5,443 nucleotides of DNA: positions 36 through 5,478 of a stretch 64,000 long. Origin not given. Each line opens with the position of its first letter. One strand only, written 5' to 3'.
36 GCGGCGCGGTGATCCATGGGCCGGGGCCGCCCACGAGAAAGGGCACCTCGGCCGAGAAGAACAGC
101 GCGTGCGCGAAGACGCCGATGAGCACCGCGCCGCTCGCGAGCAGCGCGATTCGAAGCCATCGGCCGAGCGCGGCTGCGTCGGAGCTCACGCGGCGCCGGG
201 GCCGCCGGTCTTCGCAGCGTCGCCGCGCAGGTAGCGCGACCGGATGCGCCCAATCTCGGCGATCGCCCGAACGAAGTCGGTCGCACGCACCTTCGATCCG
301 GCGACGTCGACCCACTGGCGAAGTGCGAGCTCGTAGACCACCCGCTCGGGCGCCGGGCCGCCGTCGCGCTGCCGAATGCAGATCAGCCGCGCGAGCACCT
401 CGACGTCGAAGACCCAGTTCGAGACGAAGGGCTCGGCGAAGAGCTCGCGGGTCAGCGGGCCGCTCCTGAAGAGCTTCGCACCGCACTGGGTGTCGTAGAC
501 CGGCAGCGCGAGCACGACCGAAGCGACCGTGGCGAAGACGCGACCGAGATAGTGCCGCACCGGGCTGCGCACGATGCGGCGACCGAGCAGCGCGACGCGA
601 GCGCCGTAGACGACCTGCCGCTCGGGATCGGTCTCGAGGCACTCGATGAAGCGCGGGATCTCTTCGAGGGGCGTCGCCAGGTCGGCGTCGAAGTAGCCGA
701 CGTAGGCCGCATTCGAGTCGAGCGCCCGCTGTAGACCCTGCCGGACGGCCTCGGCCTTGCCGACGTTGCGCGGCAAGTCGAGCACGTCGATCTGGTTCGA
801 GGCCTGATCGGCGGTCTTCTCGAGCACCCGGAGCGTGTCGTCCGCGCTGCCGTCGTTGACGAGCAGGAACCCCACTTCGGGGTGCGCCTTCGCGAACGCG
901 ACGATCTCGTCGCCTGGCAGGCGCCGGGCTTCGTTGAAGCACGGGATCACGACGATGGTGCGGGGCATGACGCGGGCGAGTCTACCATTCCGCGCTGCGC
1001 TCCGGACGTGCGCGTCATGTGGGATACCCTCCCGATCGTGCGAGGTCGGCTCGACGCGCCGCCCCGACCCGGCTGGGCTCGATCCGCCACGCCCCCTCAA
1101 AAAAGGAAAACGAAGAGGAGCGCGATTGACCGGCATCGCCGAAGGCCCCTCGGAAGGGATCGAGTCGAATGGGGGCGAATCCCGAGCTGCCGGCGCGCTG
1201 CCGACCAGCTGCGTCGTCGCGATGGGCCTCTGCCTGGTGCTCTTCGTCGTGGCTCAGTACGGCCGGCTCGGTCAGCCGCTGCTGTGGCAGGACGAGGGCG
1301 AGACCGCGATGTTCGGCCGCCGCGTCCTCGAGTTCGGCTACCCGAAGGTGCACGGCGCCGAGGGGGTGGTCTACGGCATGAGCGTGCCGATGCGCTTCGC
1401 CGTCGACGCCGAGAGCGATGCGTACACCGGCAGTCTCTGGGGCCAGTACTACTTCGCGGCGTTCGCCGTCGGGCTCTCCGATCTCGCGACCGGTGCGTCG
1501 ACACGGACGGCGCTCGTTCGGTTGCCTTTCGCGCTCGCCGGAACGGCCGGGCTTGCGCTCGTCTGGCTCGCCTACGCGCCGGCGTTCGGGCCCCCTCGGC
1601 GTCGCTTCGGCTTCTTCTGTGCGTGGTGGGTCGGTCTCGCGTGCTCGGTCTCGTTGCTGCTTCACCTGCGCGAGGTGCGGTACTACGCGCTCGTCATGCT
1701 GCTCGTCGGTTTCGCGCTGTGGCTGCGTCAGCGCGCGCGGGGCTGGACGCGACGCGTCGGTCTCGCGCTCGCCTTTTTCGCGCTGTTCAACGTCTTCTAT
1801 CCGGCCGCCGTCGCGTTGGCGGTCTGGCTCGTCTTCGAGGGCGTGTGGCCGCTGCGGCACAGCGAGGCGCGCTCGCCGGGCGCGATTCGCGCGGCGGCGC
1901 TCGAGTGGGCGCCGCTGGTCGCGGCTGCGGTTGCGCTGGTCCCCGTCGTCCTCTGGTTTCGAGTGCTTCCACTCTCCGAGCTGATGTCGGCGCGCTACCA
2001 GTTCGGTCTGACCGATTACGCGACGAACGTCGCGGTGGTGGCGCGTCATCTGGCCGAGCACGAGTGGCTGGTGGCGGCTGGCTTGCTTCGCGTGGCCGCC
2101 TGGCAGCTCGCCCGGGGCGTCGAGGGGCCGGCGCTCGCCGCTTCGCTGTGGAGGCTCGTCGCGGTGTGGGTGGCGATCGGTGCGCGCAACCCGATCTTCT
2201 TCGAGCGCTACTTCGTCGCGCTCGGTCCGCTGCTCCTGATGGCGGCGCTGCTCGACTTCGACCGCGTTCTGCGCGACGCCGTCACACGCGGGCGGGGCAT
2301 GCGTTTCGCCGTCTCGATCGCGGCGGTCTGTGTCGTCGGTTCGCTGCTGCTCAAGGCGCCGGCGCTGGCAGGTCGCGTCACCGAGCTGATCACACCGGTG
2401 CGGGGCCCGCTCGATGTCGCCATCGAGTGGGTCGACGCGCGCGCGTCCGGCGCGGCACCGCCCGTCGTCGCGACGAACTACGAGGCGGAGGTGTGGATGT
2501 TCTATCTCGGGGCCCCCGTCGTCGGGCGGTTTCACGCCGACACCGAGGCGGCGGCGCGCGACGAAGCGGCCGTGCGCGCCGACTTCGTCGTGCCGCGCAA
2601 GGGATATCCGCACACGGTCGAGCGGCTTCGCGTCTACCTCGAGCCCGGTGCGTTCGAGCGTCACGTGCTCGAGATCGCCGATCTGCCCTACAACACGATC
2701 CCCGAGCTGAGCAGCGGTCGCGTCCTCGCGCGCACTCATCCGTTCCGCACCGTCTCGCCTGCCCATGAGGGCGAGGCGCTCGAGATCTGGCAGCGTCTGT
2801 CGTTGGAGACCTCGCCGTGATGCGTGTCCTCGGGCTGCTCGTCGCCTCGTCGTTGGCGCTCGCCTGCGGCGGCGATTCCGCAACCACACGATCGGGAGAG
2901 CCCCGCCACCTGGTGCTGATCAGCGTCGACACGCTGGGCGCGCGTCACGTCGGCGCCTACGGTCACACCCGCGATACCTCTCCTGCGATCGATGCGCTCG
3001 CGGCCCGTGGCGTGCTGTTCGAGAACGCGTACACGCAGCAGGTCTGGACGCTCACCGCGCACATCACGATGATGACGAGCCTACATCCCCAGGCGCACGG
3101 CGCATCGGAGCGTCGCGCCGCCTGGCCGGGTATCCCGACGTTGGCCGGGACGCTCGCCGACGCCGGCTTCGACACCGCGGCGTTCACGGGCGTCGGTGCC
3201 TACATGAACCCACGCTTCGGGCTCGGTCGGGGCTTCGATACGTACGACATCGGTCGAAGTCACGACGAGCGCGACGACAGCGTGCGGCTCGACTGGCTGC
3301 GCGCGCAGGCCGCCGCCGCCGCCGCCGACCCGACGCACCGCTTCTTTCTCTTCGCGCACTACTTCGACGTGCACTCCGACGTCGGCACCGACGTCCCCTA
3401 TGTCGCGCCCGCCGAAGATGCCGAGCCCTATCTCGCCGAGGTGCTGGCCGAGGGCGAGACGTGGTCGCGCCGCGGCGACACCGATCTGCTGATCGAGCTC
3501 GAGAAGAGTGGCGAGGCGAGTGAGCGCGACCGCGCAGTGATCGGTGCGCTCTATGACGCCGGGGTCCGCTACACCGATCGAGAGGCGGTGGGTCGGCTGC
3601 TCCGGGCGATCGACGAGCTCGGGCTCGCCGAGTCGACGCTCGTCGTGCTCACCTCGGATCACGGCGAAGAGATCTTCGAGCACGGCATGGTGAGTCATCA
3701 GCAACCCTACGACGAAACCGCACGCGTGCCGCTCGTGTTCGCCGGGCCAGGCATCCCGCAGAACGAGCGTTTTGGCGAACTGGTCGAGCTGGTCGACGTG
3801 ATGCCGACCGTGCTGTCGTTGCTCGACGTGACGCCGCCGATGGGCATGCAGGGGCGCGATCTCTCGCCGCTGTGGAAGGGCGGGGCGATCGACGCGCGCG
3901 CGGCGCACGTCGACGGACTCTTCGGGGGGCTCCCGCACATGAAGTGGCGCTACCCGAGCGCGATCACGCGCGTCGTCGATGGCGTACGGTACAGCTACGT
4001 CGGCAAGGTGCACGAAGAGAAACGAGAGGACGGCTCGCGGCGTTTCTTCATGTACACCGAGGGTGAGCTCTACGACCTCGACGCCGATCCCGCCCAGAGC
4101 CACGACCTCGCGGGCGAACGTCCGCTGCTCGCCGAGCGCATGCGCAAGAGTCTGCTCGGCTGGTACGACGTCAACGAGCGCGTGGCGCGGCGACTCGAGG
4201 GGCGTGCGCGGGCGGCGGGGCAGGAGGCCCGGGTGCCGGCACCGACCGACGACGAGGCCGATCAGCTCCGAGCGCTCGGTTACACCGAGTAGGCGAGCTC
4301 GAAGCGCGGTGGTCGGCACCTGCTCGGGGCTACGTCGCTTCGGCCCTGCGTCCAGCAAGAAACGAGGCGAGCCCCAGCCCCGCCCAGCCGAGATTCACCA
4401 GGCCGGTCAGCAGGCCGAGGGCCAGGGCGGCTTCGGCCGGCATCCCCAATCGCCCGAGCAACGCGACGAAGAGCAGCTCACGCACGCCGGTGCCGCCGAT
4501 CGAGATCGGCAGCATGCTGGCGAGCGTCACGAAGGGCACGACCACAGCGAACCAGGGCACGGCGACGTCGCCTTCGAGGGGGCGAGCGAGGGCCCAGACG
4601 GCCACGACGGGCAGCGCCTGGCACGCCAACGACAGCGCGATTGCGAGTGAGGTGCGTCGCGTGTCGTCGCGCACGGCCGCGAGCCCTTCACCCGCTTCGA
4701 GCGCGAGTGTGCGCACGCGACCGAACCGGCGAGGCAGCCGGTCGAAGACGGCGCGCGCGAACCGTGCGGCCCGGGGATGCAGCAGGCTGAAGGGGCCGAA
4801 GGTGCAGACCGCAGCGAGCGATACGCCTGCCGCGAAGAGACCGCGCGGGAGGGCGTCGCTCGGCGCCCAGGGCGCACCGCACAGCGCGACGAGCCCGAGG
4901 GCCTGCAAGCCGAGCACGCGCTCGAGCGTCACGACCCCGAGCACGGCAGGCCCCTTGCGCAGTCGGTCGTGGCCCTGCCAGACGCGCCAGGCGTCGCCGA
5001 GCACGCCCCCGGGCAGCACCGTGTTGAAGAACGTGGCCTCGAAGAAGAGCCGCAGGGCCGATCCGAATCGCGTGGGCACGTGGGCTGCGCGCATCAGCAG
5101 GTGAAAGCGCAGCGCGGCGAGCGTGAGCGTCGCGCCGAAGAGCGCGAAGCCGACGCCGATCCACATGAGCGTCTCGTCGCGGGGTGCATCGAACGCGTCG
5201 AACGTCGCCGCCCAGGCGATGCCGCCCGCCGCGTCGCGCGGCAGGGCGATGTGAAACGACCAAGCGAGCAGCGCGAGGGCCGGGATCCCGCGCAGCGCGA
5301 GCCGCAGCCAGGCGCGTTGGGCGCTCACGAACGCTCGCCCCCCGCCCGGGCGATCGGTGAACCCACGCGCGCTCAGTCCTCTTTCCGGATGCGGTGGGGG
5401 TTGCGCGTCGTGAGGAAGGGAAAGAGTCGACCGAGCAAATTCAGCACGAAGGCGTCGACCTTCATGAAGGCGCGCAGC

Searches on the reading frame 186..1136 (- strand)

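Call 9: search_protein_families(library=pfam, proteins=[window:186-1136:-], max_evalue=0.001)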
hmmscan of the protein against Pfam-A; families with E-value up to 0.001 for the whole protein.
window:186-1136:- (316 aa): 2 families
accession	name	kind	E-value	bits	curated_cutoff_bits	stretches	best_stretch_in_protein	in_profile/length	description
PF00535.33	Glycos_transf_2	-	3.6e-16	60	23.3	1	62-225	2-161/168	Glycosyl transferase family 2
PF13641.12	Glyco_tranf_2_3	-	1.1e-05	26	27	1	58-167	1-111/230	Glycosyltransferase like family 2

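Call 19: search_protein_families(library=ncbifam, proteins=[window:186-1136:-], max_evalue=0.001)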
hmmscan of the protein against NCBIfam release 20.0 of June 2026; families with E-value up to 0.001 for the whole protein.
window:186-1136:- (316 aa): 10 families
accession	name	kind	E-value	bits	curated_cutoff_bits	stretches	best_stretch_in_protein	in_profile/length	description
TIGR03937.1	PgaC_IcaA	equivalog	5.6e-14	51.9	422.3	1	56-178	43-161/407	poly-beta-1,6-N-acetyl-D-glucosamine synthase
NF007986.1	PRK10714.1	equivalog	3e-12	46.2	529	1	59-169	7-117/316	undecaprenyl-phosphate 4-deoxy-4-formamido-L-arabinose transferase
NF058614.1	PPMAGASynPpgS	equivalog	1.2e-09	38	370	1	61-223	3-157/226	polyprenyl-phospho-N-acetylgalactosaminyl synthase PpgS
NF047588.1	GlcsyltransPgfSStrep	equivalog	2.4e-08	33.6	500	1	84-222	31-158/308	glycosyltransferase PgfS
TIGR03469.1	HpnB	hypoth_equivalog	3.5e-06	26.3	379.25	1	52-170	38-163/386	hopene-associated glycosyltransferase HpnB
NF047683.1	TeichurnBiosyTuaG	equivalog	4e-05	23.4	400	1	58-162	6-106/252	teichuronic acid biosynthesis protein TuaG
NF041875.1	EPS_EpsD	equivalog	0.00012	21.7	370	1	62-179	3-115/325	exopolysaccharide biosynthesis glycosyltransferase EpsD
NF041391.1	DPhHxTase_Halo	equivalog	0.00017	20.6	375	1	92-225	28-147/213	dolichyl-phosphate hexose transferase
TIGR04242.1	nodulat_NodC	equivalog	0.00021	20.3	550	1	45-137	35-129/395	chitooligosaccharide synthase NodC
NF007482.0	PRK10073.1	equivalog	0.00042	19.4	423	1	60-152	8-95/334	glycosyltransferase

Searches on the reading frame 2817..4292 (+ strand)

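Call 9: search_protein_families(library=pfam, proteins=[window:2817-4292:+], max_evalue=0.001)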
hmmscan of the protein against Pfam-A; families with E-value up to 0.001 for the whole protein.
window:2817-4292:+ (491 aa): 3 families
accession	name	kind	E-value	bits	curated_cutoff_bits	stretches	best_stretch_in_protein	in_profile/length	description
PF00884.28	Sulfatase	-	1.4e-36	126.8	25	1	31-338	2-301/301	Sulfatase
PF01663.27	Phosphodiest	-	2.1e-11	44.4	23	1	32-283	1-220/342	Type I phosphodiesterase / nucleotide pyrophosphatase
PF16347.10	SGSH_C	-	4.3e-09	37.1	29.3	1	288-357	2-72/154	N-sulphoglucosamine sulphohydrolase, C-terminal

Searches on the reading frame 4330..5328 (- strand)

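Call 19: search_protein_families(library=ncbifam, proteins=[window:4330-5328:-], max_evalue=0.001)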
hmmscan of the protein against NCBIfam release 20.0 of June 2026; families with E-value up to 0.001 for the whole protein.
window:4330-5328:- (332 aa): 1 family
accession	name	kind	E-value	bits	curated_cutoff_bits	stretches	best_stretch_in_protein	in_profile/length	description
TIGR00374.1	TIGR00374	subfamily_domain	9.6e-11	41.7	43.2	2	55-149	30-125/323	flippase-like domain-containing protein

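Call 37: search_protein_families(library=pfam, proteins=[window:4330-5328:-], max_evalue=1)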
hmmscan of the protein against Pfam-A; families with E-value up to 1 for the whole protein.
window:4330-5328:- (332 aa): 1 family
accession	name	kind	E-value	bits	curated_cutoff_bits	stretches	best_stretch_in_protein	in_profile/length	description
PF03706.18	LPG_synthase_TM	-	1.6e-33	116.9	33.4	1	54-313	33-295/302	Lysylphosphatidylglycerol synthase TM region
